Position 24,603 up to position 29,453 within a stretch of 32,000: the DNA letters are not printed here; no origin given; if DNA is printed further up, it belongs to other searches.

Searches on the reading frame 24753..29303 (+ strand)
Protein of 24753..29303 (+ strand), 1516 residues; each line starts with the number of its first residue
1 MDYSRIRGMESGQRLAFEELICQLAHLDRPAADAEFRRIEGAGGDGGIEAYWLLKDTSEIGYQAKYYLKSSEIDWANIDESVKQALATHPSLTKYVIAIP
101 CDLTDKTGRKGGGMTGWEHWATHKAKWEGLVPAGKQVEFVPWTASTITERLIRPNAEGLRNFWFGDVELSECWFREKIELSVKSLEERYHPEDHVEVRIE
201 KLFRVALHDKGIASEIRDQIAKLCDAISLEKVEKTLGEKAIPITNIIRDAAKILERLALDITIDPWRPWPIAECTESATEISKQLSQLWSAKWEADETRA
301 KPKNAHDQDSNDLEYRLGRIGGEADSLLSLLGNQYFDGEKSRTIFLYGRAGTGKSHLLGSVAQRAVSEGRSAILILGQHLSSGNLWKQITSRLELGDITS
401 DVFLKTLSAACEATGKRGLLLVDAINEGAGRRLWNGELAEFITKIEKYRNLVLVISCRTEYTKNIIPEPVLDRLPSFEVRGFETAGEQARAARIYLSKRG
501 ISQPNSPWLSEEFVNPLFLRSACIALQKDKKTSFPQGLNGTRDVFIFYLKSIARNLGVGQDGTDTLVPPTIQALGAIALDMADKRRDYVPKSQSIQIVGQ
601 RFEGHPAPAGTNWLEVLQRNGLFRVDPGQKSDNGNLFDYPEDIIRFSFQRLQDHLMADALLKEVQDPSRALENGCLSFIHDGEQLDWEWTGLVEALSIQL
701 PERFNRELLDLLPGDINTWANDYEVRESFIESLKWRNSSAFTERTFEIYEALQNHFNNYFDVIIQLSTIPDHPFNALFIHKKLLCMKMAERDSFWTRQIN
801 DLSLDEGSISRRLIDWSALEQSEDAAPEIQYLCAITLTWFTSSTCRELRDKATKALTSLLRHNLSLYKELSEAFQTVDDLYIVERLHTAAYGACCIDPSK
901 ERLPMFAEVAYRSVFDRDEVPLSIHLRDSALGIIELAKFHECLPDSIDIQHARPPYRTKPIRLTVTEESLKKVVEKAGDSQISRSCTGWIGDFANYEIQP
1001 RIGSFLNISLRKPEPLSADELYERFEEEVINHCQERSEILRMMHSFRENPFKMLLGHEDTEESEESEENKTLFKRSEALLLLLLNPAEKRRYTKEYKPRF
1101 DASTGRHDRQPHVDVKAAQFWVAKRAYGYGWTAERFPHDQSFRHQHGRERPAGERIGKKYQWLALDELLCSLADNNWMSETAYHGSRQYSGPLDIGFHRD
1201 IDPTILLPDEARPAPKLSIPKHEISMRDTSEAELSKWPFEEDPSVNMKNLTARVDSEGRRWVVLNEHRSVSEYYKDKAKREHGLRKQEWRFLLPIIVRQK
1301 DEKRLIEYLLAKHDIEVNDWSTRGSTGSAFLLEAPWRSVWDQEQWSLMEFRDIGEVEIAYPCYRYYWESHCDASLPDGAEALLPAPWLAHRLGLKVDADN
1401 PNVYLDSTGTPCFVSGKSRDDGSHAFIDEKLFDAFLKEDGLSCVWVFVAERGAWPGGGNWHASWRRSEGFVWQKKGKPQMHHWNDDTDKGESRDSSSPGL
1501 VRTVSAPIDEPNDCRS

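Call 3: search_protein_families(library=pfam, proteins=[window:24753-29303:+], max_evalue=1)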
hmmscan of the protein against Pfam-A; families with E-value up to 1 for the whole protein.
window:24753-29303:+ (1516 aa): 14 families
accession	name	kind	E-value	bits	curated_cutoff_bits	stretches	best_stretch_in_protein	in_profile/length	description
PF13191.12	AAA_16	-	8.6e-06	26.8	32.6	1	325-454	10-137/167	AAA ATPase domain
PF05729.18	NACHT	-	8.6e-05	22.9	26.7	1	342-489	1-158/167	NACHT domain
PF13401.12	AAA_22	-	0.00043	21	27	1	342-423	6-91/130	AAA domain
PF25199.1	nSTAND_NTPase5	-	0.0045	17.3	34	1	337-459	37-134/145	Novel STAND NTPase 5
PF00308.24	Bac_DnaA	-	0.021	15.4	23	1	341-372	34-65/162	Bacterial DnaA ATPAse domain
PF05673.19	DUF815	-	0.021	14.4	23.8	1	333-374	45-86/249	Protein of unknown function (DUF815)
PF24883.2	NPHP3_N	-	0.024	15.2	24.8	1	339-371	20-52/164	Nephrocystin 3, N-terminal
PF25201.1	nSTAND6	-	0.027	14.9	27.7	1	340-394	17-72/148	Novel STAND NTPase 6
PF05970.20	PIF1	-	0.069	13.2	25.9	1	339-374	20-55/223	PIF1-like helicase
PF00004.35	AAA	-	0.085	13.7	21.2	1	344-474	1-123/131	ATPase family associated with various cellular activities (AAA)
PF00931.28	NB-ARC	-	0.19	11.4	23.5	1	339-396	16-77/248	NB-ARC domain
PF00005.33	ABC_tran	-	0.22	12.5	25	1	336-400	6-66/137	ABC transporter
PF01695.23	IstB_IS21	-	0.26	11.2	24.1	1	327-373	80-124/238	IstB-like ATP binding protein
PF05127.21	NAT10_TcmA_helicase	-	0.29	11.4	22.7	1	348-382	4-38/176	RNA cytidine acetyltransferase NAT10/TcmA, helicase domain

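Call 4: search_protein_families(library=padloc, proteins=[window:24753-29303:+], max_evalue=1)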
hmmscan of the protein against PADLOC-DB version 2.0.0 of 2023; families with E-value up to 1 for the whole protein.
window:24753-29303:+ (1516 aa): 11 families
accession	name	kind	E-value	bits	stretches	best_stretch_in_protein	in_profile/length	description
PDLC02161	Avs2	-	0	2560.9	1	1-1495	1-1494/1499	-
PDLC02164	Avs2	-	0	1257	1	1-1489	4-1499/1504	-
PDLC02162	Avs2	-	1.3e-202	674.2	2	2-987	4-967/1379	-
PDLC02166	Avs2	-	9e-186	617.9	1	1-1457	5-1448/1498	-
PDLC02165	Avs2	-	2e-179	597.1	1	164-1459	33-1347/1375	-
PDLC02163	Avs2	-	4.7e-167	556.1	1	162-1457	228-1545/1576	-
PDLC04140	mad8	-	0.0023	15.5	1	332-375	18-63/314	mads_8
PDLC02372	Nhi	-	0.009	12.7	1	341-384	199-241/470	-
PDLC05035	PDC-S53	-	0.039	10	1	339-365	508-534/900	-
PDLC02350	AbiO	-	0.042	10.6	1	341-384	192-235/468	AbiO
PDLC00273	PtuA1|PtuA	-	0.046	10.7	1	346-375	7-36/375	AAA ATPase domain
